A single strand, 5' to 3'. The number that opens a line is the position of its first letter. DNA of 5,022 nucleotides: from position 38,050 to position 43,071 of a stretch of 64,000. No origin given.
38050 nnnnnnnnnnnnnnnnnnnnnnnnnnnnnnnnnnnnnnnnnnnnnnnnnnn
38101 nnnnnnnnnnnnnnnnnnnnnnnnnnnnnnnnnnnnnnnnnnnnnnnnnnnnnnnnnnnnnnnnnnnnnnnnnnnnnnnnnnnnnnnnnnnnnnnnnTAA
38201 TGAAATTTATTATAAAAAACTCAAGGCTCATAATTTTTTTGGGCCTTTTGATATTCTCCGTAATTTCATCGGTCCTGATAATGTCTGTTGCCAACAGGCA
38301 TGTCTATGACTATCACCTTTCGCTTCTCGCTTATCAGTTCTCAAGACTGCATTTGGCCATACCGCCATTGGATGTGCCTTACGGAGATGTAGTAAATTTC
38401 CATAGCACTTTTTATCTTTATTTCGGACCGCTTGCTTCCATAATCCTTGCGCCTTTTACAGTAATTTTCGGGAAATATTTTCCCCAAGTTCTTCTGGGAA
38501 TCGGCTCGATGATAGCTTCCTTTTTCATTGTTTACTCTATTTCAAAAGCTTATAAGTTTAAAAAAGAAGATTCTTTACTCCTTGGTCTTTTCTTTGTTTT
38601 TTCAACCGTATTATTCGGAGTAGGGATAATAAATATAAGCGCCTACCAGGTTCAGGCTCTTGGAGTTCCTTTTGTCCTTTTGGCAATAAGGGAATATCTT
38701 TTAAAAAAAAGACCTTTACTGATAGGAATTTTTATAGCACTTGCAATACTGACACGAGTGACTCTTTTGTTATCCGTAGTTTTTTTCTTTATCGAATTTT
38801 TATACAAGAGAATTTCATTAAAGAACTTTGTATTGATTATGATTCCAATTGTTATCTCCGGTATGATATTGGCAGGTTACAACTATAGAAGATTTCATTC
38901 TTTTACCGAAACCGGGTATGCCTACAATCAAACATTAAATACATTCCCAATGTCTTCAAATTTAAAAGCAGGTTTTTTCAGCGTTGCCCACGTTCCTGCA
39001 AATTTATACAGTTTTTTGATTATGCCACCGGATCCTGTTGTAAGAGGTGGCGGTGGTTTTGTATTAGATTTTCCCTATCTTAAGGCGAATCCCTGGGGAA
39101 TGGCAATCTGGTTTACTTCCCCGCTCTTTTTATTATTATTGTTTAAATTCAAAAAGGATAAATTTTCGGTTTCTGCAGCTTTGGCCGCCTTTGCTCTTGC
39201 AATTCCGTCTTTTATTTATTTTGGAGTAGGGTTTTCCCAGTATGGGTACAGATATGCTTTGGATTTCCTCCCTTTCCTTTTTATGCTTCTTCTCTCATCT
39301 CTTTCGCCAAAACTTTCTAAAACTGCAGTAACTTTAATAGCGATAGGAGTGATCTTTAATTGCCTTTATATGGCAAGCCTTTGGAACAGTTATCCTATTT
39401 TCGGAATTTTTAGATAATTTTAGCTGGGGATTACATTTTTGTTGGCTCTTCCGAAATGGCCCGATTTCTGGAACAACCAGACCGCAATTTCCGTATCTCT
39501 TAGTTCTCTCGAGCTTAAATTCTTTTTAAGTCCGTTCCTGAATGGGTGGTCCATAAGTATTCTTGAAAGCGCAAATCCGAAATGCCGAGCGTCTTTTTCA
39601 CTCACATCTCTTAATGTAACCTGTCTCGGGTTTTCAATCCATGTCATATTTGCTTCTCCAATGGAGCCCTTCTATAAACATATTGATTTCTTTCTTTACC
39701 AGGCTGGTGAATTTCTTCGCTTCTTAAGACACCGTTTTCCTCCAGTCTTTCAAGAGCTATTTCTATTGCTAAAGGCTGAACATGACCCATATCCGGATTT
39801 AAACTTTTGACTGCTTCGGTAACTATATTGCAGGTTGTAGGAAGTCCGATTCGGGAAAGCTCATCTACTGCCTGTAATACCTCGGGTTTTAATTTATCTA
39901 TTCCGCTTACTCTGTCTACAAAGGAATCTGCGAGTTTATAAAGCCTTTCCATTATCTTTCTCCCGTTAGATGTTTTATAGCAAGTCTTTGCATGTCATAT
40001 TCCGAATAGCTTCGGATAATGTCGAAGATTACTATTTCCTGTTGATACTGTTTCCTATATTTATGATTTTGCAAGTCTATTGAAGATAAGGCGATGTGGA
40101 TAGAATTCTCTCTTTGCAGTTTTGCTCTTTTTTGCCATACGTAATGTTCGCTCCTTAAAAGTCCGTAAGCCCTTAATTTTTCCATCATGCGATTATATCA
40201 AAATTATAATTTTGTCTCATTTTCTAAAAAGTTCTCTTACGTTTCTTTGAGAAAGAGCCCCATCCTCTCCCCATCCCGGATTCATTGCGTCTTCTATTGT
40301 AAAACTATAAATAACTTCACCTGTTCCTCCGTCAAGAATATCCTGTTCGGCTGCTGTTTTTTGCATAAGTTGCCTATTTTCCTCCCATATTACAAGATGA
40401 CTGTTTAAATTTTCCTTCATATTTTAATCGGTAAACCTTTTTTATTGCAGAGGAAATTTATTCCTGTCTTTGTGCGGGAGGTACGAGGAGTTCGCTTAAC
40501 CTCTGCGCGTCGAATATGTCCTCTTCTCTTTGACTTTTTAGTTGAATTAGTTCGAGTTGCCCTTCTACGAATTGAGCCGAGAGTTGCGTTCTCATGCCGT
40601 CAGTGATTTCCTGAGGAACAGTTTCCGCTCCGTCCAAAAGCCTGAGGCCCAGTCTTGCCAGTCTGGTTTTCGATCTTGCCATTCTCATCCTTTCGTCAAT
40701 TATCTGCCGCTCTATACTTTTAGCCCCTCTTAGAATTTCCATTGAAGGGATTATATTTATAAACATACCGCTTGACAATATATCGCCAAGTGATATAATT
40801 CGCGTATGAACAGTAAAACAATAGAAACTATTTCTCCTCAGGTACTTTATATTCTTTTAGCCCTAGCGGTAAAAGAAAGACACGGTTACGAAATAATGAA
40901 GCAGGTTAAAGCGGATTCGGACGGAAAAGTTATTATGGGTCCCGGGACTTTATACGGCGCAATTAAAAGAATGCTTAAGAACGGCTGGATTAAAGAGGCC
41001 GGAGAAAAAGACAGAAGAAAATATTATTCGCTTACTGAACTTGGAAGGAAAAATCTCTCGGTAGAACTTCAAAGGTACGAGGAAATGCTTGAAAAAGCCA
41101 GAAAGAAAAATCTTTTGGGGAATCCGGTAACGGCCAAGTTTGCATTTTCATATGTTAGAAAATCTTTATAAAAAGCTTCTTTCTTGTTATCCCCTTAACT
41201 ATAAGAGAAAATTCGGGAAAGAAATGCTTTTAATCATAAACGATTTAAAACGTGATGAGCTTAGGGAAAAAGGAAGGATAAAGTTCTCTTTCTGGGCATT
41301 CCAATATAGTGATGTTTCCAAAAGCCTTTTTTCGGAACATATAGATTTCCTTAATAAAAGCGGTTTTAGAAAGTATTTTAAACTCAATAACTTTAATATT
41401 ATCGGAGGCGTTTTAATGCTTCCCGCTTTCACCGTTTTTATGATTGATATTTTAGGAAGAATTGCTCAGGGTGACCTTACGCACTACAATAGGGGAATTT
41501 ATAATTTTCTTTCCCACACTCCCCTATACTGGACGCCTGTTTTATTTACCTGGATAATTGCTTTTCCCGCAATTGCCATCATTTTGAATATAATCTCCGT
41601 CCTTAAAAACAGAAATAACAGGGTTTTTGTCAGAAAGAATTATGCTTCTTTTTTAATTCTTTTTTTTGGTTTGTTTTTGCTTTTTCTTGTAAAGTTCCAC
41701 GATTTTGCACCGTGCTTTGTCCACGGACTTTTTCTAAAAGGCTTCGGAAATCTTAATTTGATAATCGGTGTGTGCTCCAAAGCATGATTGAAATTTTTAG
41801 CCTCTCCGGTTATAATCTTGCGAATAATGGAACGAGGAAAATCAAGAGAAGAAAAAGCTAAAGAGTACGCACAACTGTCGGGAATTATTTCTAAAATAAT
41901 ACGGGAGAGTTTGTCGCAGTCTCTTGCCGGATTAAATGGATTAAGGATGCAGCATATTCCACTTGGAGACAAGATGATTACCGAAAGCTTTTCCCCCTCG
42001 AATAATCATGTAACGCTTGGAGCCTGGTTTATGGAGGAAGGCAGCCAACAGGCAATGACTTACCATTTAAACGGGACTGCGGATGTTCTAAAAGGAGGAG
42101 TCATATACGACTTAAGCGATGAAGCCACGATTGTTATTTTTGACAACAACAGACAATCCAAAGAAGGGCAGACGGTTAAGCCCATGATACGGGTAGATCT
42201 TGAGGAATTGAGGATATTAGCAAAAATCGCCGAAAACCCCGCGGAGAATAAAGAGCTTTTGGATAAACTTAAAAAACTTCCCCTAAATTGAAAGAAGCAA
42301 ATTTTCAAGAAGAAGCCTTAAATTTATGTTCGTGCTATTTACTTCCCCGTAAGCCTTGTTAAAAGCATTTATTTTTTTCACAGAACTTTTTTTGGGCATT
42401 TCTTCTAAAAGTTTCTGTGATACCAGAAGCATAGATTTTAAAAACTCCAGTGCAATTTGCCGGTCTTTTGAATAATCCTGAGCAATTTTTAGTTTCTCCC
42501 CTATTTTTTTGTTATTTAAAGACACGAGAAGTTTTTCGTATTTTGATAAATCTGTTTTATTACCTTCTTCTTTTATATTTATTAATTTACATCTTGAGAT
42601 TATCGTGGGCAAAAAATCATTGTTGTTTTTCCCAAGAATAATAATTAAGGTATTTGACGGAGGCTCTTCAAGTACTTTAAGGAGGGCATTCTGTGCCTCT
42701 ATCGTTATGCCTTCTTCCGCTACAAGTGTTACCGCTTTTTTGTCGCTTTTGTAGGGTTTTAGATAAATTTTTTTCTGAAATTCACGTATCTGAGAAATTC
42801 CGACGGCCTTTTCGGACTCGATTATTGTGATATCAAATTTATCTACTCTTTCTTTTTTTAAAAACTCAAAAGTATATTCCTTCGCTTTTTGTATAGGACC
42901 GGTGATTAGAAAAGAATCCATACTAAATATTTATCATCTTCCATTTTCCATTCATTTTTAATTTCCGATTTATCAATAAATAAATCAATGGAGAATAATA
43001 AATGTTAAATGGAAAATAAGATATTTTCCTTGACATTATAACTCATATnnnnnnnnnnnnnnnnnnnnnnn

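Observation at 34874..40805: Island of small mixed-orientation genes with three paralogs of a ~105-aa winged-helix-like protein and recurring partner families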

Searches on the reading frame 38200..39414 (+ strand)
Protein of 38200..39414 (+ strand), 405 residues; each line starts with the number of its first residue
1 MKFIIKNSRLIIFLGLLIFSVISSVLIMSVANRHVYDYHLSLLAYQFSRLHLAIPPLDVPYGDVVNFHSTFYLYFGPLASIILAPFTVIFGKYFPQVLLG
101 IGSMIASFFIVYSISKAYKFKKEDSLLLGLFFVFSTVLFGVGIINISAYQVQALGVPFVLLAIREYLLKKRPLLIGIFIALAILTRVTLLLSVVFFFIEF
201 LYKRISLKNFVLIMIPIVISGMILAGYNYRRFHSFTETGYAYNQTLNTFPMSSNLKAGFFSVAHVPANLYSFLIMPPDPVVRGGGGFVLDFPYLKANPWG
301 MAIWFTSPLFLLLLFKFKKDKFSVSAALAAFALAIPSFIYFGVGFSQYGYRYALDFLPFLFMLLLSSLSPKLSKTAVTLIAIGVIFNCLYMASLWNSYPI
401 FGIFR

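Call 8: search_protein_families(library=pfam, max_evalue=1, proteins=[window:38200-39414:+])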
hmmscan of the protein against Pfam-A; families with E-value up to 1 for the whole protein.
window:38200-39414:+ (405 aa): 1 family
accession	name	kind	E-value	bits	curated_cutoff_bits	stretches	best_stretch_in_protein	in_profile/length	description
PF12576.13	DUF3754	-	0.96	9.9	27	0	183-248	61-125/137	Protein of unknown function (DUF3754)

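Call 54: search_protein_families(library=ncbifam, max_evalue=0.01, proteins=[window:38200-39414:+])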
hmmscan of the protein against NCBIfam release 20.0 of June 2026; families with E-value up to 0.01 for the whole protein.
window:38200-39414:+ (405 aa): 0 families

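Call 55: search_solved_structures(query=window:38200-39414:+, max_evalue=1)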
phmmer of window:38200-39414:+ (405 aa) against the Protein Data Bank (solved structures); distinct sequences matched with E-value up to 1: 0.

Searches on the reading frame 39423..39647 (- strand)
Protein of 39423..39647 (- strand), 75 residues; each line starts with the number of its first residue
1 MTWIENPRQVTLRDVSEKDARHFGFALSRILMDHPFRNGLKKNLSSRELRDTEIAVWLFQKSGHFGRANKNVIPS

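Call 7: search_protein_families(library=pfam, max_evalue=1, proteins=[window:39423-39647:-])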
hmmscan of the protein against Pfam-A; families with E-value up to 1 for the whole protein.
window:39423-39647:- (75 aa): 0 families

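Call 9: search_protein_families(library=phrogs, max_evalue=0.1, proteins=[window:39423-39647:-])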
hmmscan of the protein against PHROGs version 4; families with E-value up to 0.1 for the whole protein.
window:39423-39647:- (75 aa): 0 families

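Call 10: search_protein_families(library=padloc, max_evalue=0.1, proteins=[window:39423-39647:-])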
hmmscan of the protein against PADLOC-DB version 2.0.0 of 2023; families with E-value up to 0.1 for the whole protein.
window:39423-39647:- (75 aa): 0 families

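Call 95: search_protein_families(library=ncbifam, max_evalue=0.1, proteins=[window:39423-39647:-])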
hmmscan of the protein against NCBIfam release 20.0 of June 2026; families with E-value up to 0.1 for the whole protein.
window:39423-39647:- (75 aa): 0 families

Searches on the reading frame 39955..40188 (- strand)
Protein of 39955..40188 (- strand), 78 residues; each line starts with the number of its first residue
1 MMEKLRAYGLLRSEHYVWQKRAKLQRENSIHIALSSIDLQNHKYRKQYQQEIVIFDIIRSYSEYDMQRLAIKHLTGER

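Call 7: search_protein_families(library=pfam, max_evalue=1, proteins=[window:39955-40188:-])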
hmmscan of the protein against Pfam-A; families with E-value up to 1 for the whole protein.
window:39955-40188:- (78 aa): 1 family
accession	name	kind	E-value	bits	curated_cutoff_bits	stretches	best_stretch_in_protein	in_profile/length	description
PF05028.20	PARG_cat_C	-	0.09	12.8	26.3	1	17-68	103-154/207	Poly (ADP-ribose) glycohydrolase (PARG), Macro domain fold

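Call 9: search_protein_families(library=phrogs, max_evalue=0.1, proteins=[window:39955-40188:-])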
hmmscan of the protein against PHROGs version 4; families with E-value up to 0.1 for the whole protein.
window:39955-40188:- (78 aa): 1 family
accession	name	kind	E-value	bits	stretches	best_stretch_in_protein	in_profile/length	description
phrog_12817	-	transcription regulation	0.059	14.3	1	24-72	82-131/151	transcriptional regulator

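Call 10: search_protein_families(library=padloc, max_evalue=0.1, proteins=[window:39955-40188:-])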
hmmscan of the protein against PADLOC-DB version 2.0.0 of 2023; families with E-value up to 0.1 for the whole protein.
window:39955-40188:- (78 aa): 0 families

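Call 95: search_protein_families(library=ncbifam, max_evalue=0.1, proteins=[window:39955-40185:-])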
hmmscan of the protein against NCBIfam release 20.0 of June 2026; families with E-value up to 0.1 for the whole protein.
window:39955-40185:- (77 aa): 0 families

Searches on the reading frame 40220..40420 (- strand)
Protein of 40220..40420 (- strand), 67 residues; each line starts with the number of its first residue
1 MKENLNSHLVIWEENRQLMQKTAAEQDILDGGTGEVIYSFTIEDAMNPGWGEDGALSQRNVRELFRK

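Call 8: search_protein_families(library=pfam, max_evalue=1, proteins=[window:40220-40420:-])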
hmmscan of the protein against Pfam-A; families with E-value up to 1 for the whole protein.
window:40220-40420:- (67 aa): 0 families

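Call 95: search_protein_families(library=ncbifam, max_evalue=0.1, proteins=[window:40220-40420:-])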
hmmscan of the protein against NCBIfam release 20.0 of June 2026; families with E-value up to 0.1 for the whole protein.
window:40220-40420:- (67 aa): 0 families

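Call 96: search_protein_families(library=padloc, max_evalue=0.1, proteins=[window:40220-40420:-])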
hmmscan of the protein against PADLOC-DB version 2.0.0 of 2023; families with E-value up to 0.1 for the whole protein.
window:40220-40420:- (67 aa): 0 families

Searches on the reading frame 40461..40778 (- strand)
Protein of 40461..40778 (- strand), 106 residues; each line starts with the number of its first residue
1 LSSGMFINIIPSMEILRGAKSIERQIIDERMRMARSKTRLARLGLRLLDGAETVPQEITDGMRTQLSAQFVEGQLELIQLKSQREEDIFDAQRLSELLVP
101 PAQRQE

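Call 8: search_protein_families(library=pfam, max_evalue=1, proteins=[window:40461-40778:-])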
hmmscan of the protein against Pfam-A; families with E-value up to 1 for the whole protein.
window:40461-40778:- (106 aa): 1 family
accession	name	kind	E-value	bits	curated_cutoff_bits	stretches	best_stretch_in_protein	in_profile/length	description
PF08362.16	TetR_C_3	-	0.1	13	25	0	25-69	27-72/143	YcdC-like protein, C-terminal region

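Call 95: search_protein_families(library=ncbifam, max_evalue=0.1, proteins=[window:40461-40742:-])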
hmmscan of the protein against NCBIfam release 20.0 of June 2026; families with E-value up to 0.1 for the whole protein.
window:40461-40742:- (94 aa): 0 families

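Call 96: search_protein_families(library=padloc, max_evalue=0.1, proteins=[window:40461-40742:-])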
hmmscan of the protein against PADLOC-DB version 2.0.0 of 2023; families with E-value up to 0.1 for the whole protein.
window:40461-40742:- (94 aa): 0 families

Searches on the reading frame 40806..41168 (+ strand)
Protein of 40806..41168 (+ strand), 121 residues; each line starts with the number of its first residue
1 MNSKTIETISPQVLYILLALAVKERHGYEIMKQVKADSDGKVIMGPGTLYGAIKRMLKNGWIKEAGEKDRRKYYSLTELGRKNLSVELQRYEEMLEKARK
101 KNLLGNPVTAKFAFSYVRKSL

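Call 8: search_protein_families(library=pfam, max_evalue=1, proteins=[window:40806-41168:+])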
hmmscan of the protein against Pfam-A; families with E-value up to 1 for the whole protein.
window:40806-41168:+ (121 aa): 7 families
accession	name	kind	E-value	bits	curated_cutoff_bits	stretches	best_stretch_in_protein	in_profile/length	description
PF03551.20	PadR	-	4.8e-17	62.2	27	1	16-85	1-74/75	Transcriptional regulator PadR-like family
PF07381.18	EarA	-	0.00062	20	22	1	12-82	13-85/90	EarA-like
PF22194.2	F-93_WHD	-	0.00089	19.7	28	1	27-80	14-62/62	F-93, winged-helix domain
PF14277.12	DUF4364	-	0.0031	17.8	26.9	1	51-86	38-72/162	Domain of unknown function (DUF4364)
PF07848.18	PaaX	-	0.0039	17.8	24.8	1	51-78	42-68/70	PaaX-like protein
PF13463.12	HTH_27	-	0.015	16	22.2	1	52-80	38-68/68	Winged helix DNA-binding domain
PF22166.2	ArnR1-like_WHD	-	0.14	12.8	26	1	14-83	12-79/90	ArnR1-like, winged-helix domain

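Call 54: search_protein_families(library=ncbifam, max_evalue=0.01, proteins=[window:40806-41168:+])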
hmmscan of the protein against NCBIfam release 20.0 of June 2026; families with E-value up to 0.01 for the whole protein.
window:40806-41168:+ (121 aa): 6 families
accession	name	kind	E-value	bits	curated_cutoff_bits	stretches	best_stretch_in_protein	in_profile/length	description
TIGR03433.1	padR_acidobact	paralog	1.6e-18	66.7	101.8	1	14-96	7-93/101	PadR family transcriptional regulator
NF006931.0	PRK09416.1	equivalog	1.3e-09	38.4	112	1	11-103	42-132/135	PadR family transcriptional regulator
NF053635.1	TransRegRv3488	equivalog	0.00012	22.2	140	1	44-93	38-90/98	Rv3488 family transcriptional regulator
TIGR02277.1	PaaX_trns_reg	equivalog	0.00093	18.8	264.55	1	49-86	37-73/279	phenylacetic acid degradation operon negative regulatory protein PaaX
TIGR02719.1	repress_PhaQ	equivalog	0.00095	19.5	139.35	1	13-96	26-114/138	poly-beta-hydroxybutyrate-responsive repressor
NF004170.0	PRK05638.1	equivalog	0.0015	17.1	421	1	9-83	369-437/442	threonine synthase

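Call 96: search_protein_families(library=padloc, max_evalue=0.1, proteins=[window:40806-41168:+])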
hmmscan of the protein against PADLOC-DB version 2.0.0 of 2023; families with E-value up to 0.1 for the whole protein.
window:40806-41168:+ (121 aa): 2 families
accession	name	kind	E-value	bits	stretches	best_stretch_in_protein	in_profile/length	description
PDLC02930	NDT_II-A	-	0.0031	15.1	1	4-101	173-264/272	-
PDLC01438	Csa3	-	0.0071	14.4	1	11-104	148-226/305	"CAS-I,CAS-II,CAS-III,CAS-IV,CAS-V,CAS-VI; associated_signaling"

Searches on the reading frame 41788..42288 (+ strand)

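Call 8: search_protein_families(library=pfam, max_evalue=1, proteins=[window:41788-42288:+])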
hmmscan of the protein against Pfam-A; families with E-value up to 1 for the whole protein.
window:41788-42288:+ (167 aa): 2 families
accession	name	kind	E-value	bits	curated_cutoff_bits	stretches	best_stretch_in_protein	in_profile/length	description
PF03161.18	LAGLIDADG_2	-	0.1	13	25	1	43-89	70-116/168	LAGLIDADG DNA endonuclease family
PF04874.19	Mak16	-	0.18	12.9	23.5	1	13-45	4-36/100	Mak16 protein C-terminal region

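Call 54: search_protein_families(library=ncbifam, max_evalue=0.01, proteins=[window:41827-42288:+])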
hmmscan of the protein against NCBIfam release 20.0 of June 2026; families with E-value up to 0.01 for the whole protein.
window:41827-42288:+ (154 aa): 0 families

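Call 96: search_protein_families(library=padloc, max_evalue=0.1, proteins=[window:41827-42288:+])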
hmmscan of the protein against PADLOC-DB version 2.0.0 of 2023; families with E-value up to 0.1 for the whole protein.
window:41827-42288:+ (154 aa): 0 families

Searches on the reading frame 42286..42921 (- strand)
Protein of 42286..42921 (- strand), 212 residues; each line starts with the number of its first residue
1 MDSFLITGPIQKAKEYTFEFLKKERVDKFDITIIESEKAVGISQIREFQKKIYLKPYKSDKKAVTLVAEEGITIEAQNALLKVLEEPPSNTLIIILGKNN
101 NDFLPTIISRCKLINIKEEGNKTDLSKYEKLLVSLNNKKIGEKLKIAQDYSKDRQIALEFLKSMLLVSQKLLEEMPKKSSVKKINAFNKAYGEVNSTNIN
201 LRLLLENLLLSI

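Call 44: find_related_loci(query=window:42286-42921:-, collection=metagenome_contigs, flank=10000)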
Query window:42286-42921:- (212 aa) in metagenome_contigs; peptide patterns used: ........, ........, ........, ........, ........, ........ (x = any residue, [..] = any of these).
491 stretches matched a pattern; 24 encode a relative of the query (tblastn E <= 1e-3); 24 distinct loci.
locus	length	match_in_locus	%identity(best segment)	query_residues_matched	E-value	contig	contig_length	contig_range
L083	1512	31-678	47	1-211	1e-45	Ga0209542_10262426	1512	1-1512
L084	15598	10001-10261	49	30-115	2e-20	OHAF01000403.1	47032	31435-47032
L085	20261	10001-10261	49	30-115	2e-20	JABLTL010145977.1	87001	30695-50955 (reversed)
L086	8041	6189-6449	49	30-115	2e-20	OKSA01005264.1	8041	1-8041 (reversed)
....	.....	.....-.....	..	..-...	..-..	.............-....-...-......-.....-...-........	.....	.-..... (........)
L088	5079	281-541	49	30-115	3e-20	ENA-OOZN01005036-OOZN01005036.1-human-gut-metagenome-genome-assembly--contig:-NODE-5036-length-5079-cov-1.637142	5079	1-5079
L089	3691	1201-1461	49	30-115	2e-20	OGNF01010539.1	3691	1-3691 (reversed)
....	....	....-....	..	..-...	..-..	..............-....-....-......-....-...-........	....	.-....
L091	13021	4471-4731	49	30-115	3e-20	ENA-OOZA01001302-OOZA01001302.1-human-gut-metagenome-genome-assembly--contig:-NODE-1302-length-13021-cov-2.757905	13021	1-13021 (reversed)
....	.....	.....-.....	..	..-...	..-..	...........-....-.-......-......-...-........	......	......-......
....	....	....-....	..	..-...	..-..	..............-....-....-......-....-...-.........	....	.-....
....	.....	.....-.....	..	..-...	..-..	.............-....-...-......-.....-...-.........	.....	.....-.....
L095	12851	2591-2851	49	30-115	3e-20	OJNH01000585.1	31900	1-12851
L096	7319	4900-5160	49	30-115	3e-20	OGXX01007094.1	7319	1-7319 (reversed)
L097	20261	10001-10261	49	30-115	3e-20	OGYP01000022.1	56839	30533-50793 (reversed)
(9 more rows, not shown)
